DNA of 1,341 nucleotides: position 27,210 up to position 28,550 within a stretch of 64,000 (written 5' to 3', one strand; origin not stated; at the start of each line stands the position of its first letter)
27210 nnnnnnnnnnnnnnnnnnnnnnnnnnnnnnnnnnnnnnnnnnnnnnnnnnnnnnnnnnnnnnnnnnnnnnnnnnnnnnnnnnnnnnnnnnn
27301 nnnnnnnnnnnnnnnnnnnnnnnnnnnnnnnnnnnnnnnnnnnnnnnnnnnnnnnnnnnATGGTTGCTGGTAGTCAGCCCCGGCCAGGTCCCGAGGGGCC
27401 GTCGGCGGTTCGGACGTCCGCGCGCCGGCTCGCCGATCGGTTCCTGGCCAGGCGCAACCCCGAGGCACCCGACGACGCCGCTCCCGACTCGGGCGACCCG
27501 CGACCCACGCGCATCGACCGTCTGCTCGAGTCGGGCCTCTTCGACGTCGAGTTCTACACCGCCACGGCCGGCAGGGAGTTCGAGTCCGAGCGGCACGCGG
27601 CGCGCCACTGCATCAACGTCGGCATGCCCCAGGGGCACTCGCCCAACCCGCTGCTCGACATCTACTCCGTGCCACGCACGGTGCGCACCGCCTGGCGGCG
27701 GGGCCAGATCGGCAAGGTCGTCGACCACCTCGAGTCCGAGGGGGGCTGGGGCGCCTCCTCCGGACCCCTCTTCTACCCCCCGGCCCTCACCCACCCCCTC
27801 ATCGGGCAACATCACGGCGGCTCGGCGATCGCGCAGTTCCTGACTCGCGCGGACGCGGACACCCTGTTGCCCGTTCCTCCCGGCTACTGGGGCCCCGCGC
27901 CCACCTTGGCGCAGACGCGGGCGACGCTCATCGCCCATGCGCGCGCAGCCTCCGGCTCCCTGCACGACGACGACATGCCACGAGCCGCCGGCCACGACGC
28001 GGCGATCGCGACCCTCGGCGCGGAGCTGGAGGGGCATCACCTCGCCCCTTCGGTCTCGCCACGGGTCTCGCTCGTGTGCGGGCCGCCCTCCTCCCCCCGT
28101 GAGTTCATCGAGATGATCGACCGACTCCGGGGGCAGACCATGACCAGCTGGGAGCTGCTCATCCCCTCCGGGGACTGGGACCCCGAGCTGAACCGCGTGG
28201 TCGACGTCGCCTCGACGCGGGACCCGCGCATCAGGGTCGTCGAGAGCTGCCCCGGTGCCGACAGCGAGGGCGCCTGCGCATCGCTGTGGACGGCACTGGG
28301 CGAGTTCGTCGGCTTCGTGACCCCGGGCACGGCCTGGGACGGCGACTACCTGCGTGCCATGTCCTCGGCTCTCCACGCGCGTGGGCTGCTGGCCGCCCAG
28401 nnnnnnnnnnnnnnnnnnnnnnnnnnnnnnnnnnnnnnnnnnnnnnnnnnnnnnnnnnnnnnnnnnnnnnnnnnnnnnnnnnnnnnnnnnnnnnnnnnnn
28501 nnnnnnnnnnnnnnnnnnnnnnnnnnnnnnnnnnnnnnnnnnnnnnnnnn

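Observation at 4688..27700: Unnamed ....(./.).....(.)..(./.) repeat shared by four proteins, including a stand-alone coiled-coil carrier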

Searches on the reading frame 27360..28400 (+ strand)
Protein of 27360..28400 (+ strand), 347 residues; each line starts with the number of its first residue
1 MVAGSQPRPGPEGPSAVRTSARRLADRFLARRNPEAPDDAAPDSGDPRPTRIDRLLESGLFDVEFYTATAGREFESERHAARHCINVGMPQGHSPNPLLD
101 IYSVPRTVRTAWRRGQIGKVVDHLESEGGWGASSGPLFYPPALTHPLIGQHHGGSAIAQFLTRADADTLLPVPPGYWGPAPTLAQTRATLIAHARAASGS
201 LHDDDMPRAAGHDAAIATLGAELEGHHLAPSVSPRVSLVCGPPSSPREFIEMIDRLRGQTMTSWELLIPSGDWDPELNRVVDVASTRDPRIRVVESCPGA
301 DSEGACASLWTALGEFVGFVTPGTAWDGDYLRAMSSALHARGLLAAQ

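Call 81: find_related_loci(query=window:27360-28400:+, collection=genome_contigs, flank=6000)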
Query window:27360-28400:+ (347 aa) in genome_contigs; peptide patterns used: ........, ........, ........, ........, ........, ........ (x = any residue, [..] = any of these).
116 stretches matched a pattern; 3 encode a relative of the query (tblastn E <= 1e-3); 3 distinct loci.
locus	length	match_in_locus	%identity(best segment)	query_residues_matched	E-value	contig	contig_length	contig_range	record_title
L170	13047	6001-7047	70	1-347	1e-154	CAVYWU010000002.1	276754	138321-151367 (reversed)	MAG: uncultured Actinomycetota bacterium isolate MFD01275.bin.3.107 genome assembly, contig: contig_12010, whole genome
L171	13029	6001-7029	67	1-347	4e-151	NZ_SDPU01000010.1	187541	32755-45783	Nocardioides iriomotensis strain NBRC 105384 contig10, whole genome shotgun sequence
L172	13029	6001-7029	64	1-338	3e-139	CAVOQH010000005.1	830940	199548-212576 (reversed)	MAG: uncultured Actinomycetota bacterium isolate MFD09848.bin.2.28 genome assembly, contig: contig_6657, whole genome sh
